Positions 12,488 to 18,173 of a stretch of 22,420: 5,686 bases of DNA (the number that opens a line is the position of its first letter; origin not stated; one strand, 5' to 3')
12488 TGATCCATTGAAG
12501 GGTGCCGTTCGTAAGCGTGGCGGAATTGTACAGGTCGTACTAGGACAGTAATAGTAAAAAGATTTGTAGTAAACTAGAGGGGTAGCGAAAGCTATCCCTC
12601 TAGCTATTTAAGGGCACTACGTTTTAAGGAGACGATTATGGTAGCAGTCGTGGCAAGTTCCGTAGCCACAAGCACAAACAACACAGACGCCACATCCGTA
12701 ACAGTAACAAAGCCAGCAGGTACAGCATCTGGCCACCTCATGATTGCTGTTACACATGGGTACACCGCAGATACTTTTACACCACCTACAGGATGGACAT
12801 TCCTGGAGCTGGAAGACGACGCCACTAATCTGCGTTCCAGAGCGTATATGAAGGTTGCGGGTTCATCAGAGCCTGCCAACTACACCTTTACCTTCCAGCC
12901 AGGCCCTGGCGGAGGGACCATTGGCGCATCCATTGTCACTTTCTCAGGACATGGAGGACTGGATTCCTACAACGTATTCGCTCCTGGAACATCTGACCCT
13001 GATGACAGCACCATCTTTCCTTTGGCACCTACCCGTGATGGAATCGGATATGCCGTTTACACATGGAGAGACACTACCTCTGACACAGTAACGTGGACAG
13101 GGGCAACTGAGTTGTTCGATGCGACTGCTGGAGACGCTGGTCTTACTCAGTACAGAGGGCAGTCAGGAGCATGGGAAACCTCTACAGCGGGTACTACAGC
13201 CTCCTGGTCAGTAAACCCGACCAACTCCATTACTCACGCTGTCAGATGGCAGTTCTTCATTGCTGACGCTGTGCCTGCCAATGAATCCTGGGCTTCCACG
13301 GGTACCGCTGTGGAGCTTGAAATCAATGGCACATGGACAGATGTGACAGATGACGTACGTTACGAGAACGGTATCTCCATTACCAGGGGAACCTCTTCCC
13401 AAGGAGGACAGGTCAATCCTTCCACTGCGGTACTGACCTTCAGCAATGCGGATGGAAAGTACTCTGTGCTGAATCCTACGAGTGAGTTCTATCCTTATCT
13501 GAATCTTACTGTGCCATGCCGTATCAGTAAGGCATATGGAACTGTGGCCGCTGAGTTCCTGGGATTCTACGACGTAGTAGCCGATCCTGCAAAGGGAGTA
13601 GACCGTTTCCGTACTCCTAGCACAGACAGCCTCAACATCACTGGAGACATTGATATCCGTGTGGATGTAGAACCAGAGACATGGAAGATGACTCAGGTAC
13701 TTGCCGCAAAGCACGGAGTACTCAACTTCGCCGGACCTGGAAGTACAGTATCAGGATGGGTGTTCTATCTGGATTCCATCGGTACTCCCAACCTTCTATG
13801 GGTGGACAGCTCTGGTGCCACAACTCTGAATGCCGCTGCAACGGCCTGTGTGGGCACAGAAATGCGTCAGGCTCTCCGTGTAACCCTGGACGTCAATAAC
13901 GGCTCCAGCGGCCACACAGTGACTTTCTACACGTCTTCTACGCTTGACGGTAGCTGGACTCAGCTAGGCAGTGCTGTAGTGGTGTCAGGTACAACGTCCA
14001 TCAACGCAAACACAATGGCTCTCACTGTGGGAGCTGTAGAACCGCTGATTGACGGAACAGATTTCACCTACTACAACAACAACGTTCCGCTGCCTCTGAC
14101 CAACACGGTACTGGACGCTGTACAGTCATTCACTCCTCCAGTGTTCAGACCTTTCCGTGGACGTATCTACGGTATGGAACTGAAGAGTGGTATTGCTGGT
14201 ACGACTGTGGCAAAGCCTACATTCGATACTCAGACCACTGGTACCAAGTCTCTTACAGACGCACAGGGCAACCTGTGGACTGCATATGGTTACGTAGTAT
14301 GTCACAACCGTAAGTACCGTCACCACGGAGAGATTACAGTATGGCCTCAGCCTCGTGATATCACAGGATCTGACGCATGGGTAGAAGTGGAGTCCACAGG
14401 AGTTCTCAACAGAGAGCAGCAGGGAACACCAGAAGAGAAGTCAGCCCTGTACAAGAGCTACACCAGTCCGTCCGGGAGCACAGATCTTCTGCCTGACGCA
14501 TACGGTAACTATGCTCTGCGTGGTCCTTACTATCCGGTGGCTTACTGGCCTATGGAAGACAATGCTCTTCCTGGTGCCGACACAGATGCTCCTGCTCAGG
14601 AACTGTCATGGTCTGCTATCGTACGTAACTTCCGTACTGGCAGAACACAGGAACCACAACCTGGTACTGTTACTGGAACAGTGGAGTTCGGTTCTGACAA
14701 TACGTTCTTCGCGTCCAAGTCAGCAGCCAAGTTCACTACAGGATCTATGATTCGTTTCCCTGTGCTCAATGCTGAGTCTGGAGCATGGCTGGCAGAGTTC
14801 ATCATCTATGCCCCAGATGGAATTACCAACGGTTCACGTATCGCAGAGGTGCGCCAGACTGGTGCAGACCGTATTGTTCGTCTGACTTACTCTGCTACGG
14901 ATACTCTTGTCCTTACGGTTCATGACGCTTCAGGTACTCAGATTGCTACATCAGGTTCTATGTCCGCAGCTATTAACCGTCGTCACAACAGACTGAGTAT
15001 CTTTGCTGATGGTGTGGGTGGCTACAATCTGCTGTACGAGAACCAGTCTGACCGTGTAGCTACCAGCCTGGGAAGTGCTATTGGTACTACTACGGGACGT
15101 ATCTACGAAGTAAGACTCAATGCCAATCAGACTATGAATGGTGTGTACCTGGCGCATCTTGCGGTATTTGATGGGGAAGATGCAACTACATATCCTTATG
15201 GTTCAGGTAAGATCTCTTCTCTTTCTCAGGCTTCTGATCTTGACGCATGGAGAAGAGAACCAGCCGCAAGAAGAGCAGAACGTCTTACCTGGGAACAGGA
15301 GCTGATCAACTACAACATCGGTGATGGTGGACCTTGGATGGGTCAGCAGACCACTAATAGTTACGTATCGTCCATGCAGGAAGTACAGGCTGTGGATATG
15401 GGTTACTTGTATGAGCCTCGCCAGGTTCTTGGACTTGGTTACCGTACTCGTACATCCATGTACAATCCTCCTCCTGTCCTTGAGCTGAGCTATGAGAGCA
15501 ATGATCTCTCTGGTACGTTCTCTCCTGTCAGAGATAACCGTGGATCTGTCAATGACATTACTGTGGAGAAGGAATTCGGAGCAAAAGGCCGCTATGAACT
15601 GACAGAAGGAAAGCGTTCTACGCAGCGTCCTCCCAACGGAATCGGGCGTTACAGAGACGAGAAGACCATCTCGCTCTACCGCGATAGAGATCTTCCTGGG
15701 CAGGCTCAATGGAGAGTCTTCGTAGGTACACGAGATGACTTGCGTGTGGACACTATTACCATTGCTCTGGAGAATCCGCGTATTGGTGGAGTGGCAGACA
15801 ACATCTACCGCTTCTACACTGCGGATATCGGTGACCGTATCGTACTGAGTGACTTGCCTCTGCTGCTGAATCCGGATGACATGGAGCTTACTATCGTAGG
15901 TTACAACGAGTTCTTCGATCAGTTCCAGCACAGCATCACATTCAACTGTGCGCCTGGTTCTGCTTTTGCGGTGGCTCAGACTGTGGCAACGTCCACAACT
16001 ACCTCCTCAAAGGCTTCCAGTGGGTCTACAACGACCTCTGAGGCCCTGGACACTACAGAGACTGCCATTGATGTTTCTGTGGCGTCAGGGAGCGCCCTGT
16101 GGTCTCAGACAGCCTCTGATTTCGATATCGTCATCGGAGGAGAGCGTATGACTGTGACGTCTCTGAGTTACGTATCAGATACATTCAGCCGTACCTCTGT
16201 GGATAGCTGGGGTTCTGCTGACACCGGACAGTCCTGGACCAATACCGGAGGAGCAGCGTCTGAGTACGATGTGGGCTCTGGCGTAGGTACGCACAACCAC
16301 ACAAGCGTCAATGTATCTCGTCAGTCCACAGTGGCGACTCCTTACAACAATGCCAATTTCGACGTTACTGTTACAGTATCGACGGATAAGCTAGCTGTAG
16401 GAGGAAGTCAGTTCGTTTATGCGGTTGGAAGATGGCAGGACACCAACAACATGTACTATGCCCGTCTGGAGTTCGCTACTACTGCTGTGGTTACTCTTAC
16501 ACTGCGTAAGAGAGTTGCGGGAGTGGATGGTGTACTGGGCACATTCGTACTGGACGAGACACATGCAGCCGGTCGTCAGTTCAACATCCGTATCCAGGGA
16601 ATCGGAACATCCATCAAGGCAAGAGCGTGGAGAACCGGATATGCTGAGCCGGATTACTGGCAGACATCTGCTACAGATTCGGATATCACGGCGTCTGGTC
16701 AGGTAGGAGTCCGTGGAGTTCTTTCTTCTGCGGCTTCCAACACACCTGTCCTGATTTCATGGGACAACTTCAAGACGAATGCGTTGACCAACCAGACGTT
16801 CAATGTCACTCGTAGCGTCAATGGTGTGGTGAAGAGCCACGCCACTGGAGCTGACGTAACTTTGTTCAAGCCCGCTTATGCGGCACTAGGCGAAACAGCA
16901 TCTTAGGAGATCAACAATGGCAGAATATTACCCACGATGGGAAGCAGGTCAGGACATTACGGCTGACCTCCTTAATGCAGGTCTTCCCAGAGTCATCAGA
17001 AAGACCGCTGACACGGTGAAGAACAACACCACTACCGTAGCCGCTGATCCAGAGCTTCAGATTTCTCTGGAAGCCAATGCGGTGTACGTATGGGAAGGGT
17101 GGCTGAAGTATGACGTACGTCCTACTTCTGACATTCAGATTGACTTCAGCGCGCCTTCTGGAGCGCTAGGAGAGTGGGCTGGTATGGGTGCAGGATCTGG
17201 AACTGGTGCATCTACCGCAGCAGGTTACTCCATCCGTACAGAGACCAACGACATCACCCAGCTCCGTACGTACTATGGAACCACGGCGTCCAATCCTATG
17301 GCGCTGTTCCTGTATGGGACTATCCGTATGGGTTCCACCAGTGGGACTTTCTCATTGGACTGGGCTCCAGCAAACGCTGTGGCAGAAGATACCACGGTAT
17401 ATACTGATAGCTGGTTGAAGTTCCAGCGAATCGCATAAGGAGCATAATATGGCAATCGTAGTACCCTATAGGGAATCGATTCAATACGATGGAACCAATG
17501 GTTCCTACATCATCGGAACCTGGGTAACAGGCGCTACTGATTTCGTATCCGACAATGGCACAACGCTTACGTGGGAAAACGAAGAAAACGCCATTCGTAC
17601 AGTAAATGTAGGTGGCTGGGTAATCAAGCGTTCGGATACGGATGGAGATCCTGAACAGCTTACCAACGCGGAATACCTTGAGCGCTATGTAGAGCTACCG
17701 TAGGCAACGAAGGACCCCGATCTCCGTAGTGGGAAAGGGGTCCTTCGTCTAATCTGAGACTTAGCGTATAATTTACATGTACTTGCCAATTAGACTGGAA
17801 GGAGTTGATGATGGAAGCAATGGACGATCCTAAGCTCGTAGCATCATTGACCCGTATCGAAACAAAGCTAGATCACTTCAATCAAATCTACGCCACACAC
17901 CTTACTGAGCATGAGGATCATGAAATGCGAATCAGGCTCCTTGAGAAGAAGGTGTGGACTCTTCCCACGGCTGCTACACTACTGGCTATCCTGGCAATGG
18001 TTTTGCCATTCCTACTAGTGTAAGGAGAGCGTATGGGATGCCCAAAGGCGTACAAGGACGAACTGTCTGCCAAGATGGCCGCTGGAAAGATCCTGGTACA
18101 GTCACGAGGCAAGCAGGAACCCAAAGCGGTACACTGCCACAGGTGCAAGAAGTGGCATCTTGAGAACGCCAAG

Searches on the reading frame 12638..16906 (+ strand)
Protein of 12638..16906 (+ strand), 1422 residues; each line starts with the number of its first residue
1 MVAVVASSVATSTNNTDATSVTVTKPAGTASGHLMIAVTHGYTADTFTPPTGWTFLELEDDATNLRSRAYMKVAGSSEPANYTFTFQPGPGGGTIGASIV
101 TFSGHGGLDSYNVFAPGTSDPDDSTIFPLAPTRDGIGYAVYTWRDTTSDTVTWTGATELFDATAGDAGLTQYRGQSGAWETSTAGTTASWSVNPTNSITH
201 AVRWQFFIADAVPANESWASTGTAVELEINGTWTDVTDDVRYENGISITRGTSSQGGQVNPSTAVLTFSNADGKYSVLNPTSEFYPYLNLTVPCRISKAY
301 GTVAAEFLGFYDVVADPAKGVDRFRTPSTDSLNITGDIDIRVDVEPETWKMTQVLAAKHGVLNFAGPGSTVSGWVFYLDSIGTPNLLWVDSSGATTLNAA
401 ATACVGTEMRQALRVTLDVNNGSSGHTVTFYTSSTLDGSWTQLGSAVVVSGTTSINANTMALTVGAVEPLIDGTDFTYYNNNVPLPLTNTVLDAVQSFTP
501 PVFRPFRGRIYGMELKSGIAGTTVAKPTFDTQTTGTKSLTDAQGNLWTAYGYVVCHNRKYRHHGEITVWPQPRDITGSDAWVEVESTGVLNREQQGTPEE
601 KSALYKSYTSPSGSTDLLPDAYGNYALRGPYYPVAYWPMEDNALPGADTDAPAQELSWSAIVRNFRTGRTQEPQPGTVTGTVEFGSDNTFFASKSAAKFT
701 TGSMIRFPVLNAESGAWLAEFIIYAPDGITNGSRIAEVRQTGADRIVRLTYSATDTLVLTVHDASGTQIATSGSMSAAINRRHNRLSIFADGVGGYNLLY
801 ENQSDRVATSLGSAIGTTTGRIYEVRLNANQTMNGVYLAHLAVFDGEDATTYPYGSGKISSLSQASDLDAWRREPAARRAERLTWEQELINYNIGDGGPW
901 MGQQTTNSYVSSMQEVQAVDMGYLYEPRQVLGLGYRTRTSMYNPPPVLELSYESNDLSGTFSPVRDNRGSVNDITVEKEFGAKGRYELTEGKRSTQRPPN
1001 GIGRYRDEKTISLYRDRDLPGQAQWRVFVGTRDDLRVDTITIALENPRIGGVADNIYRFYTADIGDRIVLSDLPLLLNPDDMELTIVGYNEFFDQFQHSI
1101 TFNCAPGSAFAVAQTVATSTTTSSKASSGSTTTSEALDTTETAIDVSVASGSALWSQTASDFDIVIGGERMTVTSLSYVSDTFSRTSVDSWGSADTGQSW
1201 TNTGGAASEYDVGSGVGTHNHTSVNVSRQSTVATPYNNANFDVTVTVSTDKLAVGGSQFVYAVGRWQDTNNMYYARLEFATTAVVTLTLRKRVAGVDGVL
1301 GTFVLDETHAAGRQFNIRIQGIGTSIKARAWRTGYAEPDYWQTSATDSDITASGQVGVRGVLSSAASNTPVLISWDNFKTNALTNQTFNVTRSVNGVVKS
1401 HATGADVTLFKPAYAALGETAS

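Call 12: search_protein_families(library=phrogs, proteins=[window:12638-16906:+], max_evalue=0.001)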
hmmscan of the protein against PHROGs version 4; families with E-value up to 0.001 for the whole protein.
window:12638-16906:+ (1422 aa): 2 families
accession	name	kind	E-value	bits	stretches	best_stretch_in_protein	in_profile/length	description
phrog_5313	-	unknown function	1.3e-164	551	2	48-1211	18-1049/1052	-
phrog_24476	-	other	3.1e-69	234.8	2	1160-1417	809-1066/1066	phosphodiesterase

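Call 64: search_protein_families(library=pfam, proteins=[window:12638-16906:+], max_evalue=0.01)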
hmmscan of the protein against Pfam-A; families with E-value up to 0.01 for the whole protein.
window:12638-16906:+ (1422 aa): 0 families

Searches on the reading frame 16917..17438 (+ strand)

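Call 12: search_protein_families(library=phrogs, proteins=[window:16917-17438:+], max_evalue=0.001)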
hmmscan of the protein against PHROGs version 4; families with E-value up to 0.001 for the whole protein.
window:16917-17438:+ (173 aa): 1 family
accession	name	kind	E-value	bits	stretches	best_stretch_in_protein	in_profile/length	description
phrog_24062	-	unknown function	1.7e-17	65.2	1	5-172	3-179/182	-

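Call 56: search_protein_families(library=pfam, proteins=[window:16917-17438:+], max_evalue=0.05)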
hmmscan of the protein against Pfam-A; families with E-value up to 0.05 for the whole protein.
window:16917-17438:+ (173 aa): 0 families

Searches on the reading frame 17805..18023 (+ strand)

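Call 56: search_protein_families(library=pfam, proteins=[window:17805-18023:+], max_evalue=0.05)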
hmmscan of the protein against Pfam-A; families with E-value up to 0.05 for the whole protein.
window:17805-18023:+ (72 aa): 1 family
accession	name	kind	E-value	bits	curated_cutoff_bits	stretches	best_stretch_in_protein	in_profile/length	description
PF23831.1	DUF7201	-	0.011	15.8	27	1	11-67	64-117/142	Coiled-coil region of unknown function (DUF7201)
